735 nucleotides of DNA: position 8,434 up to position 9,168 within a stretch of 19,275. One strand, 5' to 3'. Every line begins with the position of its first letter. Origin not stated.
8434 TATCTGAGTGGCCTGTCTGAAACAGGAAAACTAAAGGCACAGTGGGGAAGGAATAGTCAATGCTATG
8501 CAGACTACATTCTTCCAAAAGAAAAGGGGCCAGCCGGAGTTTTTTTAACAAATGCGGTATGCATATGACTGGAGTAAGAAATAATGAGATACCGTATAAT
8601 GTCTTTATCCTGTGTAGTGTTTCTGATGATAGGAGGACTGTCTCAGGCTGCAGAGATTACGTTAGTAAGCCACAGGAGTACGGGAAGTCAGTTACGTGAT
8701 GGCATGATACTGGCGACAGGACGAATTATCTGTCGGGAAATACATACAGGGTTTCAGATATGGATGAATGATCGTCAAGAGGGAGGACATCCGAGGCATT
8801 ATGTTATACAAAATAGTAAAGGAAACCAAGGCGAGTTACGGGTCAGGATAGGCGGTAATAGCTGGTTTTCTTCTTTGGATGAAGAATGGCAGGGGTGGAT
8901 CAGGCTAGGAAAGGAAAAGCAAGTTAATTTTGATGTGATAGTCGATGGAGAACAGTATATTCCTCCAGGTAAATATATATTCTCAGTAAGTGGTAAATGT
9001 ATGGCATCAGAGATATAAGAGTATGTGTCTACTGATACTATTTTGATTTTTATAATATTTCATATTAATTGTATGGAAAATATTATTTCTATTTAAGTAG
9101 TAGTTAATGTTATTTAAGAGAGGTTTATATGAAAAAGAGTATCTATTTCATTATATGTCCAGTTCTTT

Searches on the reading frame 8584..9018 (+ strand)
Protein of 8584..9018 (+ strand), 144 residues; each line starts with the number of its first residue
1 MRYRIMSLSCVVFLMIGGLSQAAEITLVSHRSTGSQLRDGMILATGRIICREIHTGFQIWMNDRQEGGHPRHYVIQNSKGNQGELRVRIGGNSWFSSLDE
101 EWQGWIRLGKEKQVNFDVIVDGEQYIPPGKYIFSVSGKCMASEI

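Call 19: search_protein_families(proteins=[window:8584-9018:+], library=ncbifam, max_evalue=0.01)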
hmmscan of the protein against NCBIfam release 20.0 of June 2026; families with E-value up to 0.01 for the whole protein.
window:8584-9018:+ (144 aa): 1 family
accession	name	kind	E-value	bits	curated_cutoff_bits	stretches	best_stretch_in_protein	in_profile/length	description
NF011768.0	PRK15222.1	equivalog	3.1e-14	53.2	213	1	35-134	47-145/156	putative pilin structural protein SafD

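Call 35: search_dna_similar(query=window:8584-9018:+, collection=plasmids, mode=protein, max_rows=30, rows=spread, max_evalue=0.001)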
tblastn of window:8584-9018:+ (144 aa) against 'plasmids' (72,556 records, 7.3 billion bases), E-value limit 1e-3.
Records with a match: 160; places in all: 169; records where one place covers at least 80% of the query: 142.
Best place of each record, by identity: 60-80% 16; <60% 144.
By first word of the organism name: Escherichia 130; Salmonella 19; Enterobacter 7; Klebsiella 3; Pantoea 1.
By predicted mobility (MOB-suite, as given by PLSDB): conjugative 126; mobilizable 19; non-mobilizable 15.
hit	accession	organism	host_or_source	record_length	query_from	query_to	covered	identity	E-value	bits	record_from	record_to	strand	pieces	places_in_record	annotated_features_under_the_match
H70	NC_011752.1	Escherichia coli 55989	-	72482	1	140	97%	63.8%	1e-52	185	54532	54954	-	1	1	agg3B: aggregative adherence fimbria 3 minor subunit Agg3B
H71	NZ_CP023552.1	Escherichia coli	Homo sapiens,Human Stool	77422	1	140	97%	63.8%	1e-52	185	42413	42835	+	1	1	agg3B: aggregative adherence fimbria 3 minor subunit Agg3B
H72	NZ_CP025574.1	Escherichia coli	Homo sapiens,Bacterial isolate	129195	1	140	97%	63.8%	1e-52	185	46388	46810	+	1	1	agg3B: aggregative adherence fimbria 3 minor subunit Agg3B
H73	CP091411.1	Escherichia coli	Homo sapiens,human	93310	1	142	99%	56.9%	2e-41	152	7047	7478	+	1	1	aafB: aggregative adherence fimbria II minor subunit AafB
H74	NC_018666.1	Escherichia coli O104:H4 str. 2011C-3493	-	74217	1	142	99%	53.8%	1e-41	153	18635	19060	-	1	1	aggB: aggregative adherence fimbria I minor subunit AggB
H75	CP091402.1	Escherichia coli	Homo sapiens,human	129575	1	142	99%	53.8%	3e-41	152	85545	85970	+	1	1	aggB: aggregative adherence fimbria I minor subunit AggB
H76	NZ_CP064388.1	Escherichia coli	-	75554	1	142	94%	54.0%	2e-29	153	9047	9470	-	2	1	none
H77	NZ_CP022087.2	Escherichia coli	Homo sapiens,stool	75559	1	142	99%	51.3%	5e-21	156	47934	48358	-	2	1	none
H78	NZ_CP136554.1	Escherichia coli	Homo sapiens,stool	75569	1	142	99%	46.4%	2e-22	153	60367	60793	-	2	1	none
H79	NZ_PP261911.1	Escherichia coli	-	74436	6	139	93%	47.8%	2e-36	138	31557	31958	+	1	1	hdaB: aggregative adherence fimbria 4 minor subunit Agg4B/HdaB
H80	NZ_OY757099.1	Escherichia coli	broiler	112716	1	140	97%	44.0%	7e-33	128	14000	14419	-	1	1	afaD: AfaD family invasin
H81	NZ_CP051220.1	Escherichia coli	swine,single cell,feces from pig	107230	1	140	97%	43.3%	2e-32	127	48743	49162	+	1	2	afaD: AfaD family invasin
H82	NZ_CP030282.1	Escherichia coli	Broiler chicken farm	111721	1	140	97%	43.3%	2e-32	127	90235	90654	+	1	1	afaD: AfaD family invasin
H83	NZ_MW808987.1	Escherichia coli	-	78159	1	140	97%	43.3%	2e-32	127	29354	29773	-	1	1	afaD: AfaD family invasin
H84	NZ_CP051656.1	Escherichia coli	-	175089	9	139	91%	43.5%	9e-29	116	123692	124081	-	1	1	afaD: AfaD family invasin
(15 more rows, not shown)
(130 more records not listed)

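Call 36: get_annotated_region(hit=H70, flank=5000)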
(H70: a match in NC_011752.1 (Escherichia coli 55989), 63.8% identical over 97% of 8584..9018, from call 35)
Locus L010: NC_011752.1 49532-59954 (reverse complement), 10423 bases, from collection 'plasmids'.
description: Escherichia coli 55989 plasmid 55989p, complete sequence
organism: Escherichia coli 55989 (NCBI taxid 585055)
taxonomy: Bacteria; Pseudomonadota; Gammaproteobacteria; Enterobacterales; Enterobacteriaceae; Escherichia; Escherichia coli; Escherichia coli 55989
host: -; source: -; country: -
typing (MOB-suite, as given by PLSDB): conjugative; replicon IncFIB,IncFII,IncI-gamma/K1; relaxase MOBP; mating-pair formation MPF_F
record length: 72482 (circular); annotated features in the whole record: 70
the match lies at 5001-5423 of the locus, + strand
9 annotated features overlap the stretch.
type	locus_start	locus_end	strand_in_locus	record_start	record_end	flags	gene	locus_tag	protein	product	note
predicted_resistance_gene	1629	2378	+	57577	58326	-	agg3D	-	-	aggregative adherence fimbria 3 chaperone Agg3D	predicted by amrfinderplus; class ; identity 100.0%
predicted_resistance_gene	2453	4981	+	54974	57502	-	agg3C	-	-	aggregative adherence fimbria 3 usher protein Agg3C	predicted by amrfinderplus; class ; identity 100.0%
predicted_resistance_gene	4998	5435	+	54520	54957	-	agg3B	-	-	aggregative adherence fimbria 3 minor subunit Agg3B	predicted by amrfinderplus; class ; identity 100.0%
predicted_resistance_gene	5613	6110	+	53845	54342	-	agg3A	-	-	aggregative adherence fimbria 3 major subunit Agg3A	predicted by amrfinderplus; class ; identity 100.0%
CDS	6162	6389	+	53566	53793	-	-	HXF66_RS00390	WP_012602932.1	hypothetical protein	-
predicted_resistance_gene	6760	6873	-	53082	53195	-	astA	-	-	heat-stable enterotoxin EAST1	predicted by amrfinderplus; class ; identity 100.0%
CDS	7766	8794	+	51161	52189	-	-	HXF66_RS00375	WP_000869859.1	class 1 isoprenoid biosynthesis enzyme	GO:0008299 - isoprenoid biosynthetic process [Evidence IEA]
CDS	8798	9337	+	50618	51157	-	idi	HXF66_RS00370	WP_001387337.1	isopentenyl-diphosphate Delta-isomerase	GO:0008299 - isoprenoid biosynthetic process [Evidence IEA]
CDS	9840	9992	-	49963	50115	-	-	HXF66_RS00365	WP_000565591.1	hypothetical protein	-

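Call 37: get_annotated_region(hit=H74, flank=5000)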
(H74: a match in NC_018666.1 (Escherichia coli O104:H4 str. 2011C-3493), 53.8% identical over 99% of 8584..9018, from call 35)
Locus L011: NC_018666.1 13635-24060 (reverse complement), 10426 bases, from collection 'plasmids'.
description: Escherichia coli O104:H4 str. 2011C-3493 plasmid pAA-EA11, complete sequence
organism: Escherichia coli O104:H4 str. 2011C-3493 (NCBI taxid 1133852)
taxonomy: Bacteria; Pseudomonadota; Gammaproteobacteria; Enterobacterales; Enterobacteriaceae; Escherichia; Escherichia coli; Escherichia coli O104:H4 str. 2011C-3493
host: -; source: -; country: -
typing (MOB-suite, as given by PLSDB): mobilizable; replicon IncFIB,IncFII,rep_cluster_2232; relaxase MOBF,MOBP
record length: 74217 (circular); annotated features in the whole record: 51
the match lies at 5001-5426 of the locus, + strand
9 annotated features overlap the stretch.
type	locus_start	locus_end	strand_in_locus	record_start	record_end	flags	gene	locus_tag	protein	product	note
CDS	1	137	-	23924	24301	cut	umuD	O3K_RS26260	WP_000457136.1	translesion error-prone DNA polymerase V autoproteolytic subunit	-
CDS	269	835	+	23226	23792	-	-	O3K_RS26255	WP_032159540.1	recombinase family protein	GO:0006310 - DNA recombination [Evidence IEA]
predicted_resistance_gene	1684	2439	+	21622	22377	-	aggD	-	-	aggregative adherence fimbria I chaperone AggD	predicted by amrfinderplus; class ; identity 99.21%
predicted_resistance_gene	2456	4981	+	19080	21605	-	aggC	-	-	aggregative adherence fimbria I usher protein AggC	predicted by amrfinderplus; class ; identity 99.64%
predicted_resistance_gene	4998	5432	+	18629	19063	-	aggB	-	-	aggregative adherence fimbria I minor subunit AggB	predicted by amrfinderplus; class ; identity 100.0%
predicted_resistance_gene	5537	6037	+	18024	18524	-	aggA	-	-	aggregative adherence fimbria I major subunit AggA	predicted by amrfinderplus; class ; identity 100.0%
CDS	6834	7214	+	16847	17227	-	-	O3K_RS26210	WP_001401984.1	transposase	GO:0006313 - DNA transposition [Evidence IEA]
CDS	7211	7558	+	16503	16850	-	tnpB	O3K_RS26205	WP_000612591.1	IS66 family insertion sequence element accessory protein TnpB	-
CDS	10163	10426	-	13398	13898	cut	-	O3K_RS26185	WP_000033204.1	helix-turn-helix domain-containing protein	-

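Call 38: get_annotated_region(hit=H79, flank=5000)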
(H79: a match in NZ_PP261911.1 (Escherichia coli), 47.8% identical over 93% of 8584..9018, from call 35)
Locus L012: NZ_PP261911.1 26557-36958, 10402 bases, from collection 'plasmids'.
description: Escherichia coli strain P433V1 plasmid pAA, complete sequence
organism: Escherichia coli (NCBI taxid 562)
taxonomy: Bacteria; Pseudomonadota; Gammaproteobacteria; Enterobacterales; Enterobacteriaceae; Escherichia; Escherichia coli
host: -; source: -; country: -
typing (MOB-suite, as given by PLSDB): non-mobilizable; replicon IncFIA,IncFIB
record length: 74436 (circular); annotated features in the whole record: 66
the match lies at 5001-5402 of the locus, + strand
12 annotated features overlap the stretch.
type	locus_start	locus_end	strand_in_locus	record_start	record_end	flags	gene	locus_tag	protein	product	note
predicted_resistance_gene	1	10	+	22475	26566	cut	sepA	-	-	serine protease autotransporter toxin SepA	predicted by amrfinderplus; class ; identity 99.71%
predicted_resistance_gene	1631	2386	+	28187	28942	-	agg4D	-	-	aggregative adherence fimbria 4 chaperone Agg4D/HdaD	predicted by amrfinderplus; class ; identity 99.6%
CDS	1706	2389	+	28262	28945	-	hdaD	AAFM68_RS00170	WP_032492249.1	aggregative adherence fimbria 4 chaperone Agg4D/HdaD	-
CDS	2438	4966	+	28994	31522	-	hdaC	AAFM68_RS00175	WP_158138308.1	aggregative adherence fimbria 4 usher protein Agg4C/HdaC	-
CDS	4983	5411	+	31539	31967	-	hdaB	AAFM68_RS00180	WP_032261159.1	aggregative adherence fimbria 4 minor subunit Agg4B/HdaB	-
CDS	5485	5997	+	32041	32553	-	hdaA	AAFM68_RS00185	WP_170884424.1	aggregative adherence fimbria 4 major subunit Agg4A/HdaA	-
predicted_resistance_gene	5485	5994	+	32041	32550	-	agg4A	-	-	aggregative adherence fimbria 4 major subunit Agg4A/HdaA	predicted by amrfinderplus; class ; identity 99.41%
CDS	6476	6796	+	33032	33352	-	-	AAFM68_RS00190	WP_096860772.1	hypothetical protein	-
CDS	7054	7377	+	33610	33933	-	-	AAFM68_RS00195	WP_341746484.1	DDE-type integrase/transposase/recombinase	GO:0015074 - DNA integration [Evidence IEA]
CDS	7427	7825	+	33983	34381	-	-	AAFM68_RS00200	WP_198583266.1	integrase core domain-containing protein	GO:0015074 - DNA integration [Evidence IEA]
CDS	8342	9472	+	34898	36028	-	aatP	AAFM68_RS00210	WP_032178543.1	dispersin export ABC transporter permease subunit AatP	-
predicted_resistance_gene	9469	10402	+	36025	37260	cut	aatA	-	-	dispersin export ABC transporter outer membrane protein AatA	predicted by amrfinderplus; class ; identity 99.51%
